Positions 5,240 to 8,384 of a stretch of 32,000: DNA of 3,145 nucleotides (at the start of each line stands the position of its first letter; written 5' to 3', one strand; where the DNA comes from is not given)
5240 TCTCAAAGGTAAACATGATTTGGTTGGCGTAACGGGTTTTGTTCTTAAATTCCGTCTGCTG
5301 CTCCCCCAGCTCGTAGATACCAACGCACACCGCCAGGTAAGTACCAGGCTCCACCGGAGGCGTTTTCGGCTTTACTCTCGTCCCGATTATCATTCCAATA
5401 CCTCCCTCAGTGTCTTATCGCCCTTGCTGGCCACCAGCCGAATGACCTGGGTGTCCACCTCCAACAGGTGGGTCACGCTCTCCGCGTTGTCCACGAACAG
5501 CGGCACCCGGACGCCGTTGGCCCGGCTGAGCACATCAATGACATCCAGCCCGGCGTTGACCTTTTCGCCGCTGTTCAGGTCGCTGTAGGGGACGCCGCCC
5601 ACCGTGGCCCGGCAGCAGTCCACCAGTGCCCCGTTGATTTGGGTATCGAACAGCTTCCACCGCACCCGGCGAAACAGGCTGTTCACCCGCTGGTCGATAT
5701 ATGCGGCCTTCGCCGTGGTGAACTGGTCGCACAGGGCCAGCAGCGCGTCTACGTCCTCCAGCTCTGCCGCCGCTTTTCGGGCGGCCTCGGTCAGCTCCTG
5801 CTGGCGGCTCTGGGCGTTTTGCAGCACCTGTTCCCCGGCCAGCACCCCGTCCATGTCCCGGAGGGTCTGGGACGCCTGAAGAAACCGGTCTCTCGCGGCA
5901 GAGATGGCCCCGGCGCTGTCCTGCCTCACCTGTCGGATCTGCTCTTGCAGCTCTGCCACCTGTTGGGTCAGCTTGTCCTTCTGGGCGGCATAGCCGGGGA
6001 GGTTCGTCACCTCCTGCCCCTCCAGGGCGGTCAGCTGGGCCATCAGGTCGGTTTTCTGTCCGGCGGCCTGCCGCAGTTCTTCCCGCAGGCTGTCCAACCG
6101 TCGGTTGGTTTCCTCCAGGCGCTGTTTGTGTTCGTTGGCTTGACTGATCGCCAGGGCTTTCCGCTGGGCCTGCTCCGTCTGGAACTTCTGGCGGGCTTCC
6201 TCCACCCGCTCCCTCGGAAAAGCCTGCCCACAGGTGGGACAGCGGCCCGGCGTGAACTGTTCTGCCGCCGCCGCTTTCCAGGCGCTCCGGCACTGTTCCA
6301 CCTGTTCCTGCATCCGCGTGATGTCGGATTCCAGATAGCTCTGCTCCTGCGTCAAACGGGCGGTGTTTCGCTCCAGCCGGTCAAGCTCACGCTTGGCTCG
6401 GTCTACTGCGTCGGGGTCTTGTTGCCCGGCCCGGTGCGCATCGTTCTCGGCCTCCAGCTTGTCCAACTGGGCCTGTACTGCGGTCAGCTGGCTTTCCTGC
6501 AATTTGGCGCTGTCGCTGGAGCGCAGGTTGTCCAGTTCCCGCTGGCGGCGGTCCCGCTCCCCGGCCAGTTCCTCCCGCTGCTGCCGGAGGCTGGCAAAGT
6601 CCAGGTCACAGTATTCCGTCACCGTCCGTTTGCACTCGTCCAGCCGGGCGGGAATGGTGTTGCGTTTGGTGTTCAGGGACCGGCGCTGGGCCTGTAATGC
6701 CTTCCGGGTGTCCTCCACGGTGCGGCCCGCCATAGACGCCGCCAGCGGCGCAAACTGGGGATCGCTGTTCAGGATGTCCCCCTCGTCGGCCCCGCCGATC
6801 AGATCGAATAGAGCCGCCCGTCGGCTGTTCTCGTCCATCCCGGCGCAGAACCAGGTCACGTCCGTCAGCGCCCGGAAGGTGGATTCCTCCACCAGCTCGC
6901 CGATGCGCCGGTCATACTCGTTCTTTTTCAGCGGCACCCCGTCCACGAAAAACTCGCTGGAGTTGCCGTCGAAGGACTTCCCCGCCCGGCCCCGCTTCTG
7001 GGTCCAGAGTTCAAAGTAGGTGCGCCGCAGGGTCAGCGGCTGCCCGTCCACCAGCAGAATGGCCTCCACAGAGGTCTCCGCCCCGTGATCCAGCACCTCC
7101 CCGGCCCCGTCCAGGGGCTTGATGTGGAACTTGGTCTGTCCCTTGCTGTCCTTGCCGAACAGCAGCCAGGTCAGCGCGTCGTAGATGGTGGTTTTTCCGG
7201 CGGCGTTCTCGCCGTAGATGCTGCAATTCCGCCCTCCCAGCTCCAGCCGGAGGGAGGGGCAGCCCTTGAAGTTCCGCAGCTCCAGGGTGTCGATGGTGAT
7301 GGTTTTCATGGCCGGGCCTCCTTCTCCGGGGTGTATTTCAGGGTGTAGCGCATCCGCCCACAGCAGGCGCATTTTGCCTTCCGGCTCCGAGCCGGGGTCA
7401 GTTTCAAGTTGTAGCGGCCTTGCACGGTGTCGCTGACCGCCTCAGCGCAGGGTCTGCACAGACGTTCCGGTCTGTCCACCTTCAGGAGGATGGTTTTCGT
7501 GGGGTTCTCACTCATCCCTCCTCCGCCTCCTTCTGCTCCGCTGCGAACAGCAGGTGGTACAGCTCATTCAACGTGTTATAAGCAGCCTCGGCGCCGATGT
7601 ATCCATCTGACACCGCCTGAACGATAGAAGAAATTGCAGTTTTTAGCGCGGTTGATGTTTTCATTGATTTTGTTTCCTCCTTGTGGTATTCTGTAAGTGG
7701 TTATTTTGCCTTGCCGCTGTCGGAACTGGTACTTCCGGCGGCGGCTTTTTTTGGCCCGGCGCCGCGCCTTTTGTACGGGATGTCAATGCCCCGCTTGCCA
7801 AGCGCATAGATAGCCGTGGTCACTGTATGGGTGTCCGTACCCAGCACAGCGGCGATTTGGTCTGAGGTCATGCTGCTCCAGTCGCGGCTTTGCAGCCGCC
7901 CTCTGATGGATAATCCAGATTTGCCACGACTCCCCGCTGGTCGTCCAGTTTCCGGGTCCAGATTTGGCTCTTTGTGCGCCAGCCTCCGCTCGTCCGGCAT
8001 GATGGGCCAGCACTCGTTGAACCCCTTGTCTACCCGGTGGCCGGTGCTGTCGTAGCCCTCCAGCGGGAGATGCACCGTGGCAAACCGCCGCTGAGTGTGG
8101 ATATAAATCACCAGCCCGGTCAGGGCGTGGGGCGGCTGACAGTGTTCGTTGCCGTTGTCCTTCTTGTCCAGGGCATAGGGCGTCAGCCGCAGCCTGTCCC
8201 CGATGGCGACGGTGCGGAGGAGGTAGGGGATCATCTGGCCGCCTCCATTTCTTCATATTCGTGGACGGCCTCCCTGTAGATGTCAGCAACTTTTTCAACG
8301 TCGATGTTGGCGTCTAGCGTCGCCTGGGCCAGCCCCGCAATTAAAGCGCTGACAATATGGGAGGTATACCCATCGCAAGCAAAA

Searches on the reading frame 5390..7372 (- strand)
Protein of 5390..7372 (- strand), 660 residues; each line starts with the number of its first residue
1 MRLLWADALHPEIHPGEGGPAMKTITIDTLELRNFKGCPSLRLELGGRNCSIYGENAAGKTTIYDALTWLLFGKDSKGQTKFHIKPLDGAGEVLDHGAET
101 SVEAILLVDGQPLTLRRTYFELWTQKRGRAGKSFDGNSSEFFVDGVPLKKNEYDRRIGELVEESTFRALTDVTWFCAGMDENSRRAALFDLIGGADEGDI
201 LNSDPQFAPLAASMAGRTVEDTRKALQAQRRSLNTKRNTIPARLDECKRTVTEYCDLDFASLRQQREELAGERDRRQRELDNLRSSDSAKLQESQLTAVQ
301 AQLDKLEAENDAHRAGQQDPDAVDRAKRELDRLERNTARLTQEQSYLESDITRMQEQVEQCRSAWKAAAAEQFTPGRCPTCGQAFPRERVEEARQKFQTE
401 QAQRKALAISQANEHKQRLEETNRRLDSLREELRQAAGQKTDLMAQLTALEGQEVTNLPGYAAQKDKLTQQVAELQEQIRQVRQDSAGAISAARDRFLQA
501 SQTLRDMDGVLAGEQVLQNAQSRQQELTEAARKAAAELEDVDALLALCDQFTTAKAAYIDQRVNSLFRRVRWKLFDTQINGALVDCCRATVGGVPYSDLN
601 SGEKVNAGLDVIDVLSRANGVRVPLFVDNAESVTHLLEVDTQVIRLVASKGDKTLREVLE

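Call 7: search_protein_families(library=pfam, proteins=[window:5390-7372:-], max_evalue=0.01)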
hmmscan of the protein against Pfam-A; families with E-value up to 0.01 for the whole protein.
window:5390-7372:- (660 aa): 6 families
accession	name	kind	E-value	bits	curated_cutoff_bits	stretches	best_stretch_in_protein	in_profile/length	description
PF13476.12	AAA_23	-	2.7e-07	31.9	27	1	30-433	2-200/201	AAA domain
PF13555.12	AAA_29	-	5.5e-05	23.3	27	1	35-75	12-50/61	P-loop containing region of AAA domain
PF13514.12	AAA_27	-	0.00024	21.2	22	1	27-83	3-62/206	AAA domain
PF02463.25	SMC_N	-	0.00045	20.1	40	1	27-76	2-53/220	RecF/RecN/SMC N terminal domain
PF13175.12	AAA_15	-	0.0014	18.8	32.1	1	27-77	3-53/374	AAA ATPase domain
PF13304.12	AAA_21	-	0.0018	18.8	27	1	52-79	4-57/304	AAA domain, putative AbiEii toxin, Type IV TA system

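Call 8: search_protein_families(library=phrogs, proteins=[window:5390-7372:-], max_evalue=0.01)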
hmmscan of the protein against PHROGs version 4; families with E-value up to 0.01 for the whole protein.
window:5390-7372:- (660 aa): 9 families
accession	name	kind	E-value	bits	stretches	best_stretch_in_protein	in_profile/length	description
phrog_77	-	DNA, RNA and nucleotide metabolism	5.1e-67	228.2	1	21-644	292-925/967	SbcC-like subunit of palindrome specific endonuclease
phrog_10445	-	unknown function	1.3e-54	186.5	1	24-313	2-282/296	-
phrog_21084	-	other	5.3e-46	158.2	1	295-656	16-392/396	recombinase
phrog_20188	-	DNA, RNA and nucleotide metabolism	1.9e-38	133.4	1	395-656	16-275/279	endonuclease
phrog_1499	-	unknown function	3.9e-27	96.6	2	24-447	2-329/427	-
phrog_25363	-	unknown function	2.2e-20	73.6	1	23-88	3-69/77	-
phrog_4747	-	unknown function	9.2e-08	32.6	1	26-80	2-54/610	-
phrog_8323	-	unknown function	6.6e-05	22.6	1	25-81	49-104/623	-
phrog_3940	-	unknown function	0.0088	15.9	0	27-76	5-55/537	-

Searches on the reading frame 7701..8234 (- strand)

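Call 7: search_protein_families(library=pfam, proteins=[window:7701-8234:-], max_evalue=0.01)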
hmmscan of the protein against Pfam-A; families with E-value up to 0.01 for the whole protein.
window:7701-8234:- (177 aa): 0 families

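Call 8: search_protein_families(library=phrogs, proteins=[window:7701-8234:-], max_evalue=0.01)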
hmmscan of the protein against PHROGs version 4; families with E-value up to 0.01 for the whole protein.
window:7701-8234:- (177 aa): 1 family
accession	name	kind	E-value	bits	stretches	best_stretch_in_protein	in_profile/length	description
phrog_27610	-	unknown function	0.0061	17.4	0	11-59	3-51/61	-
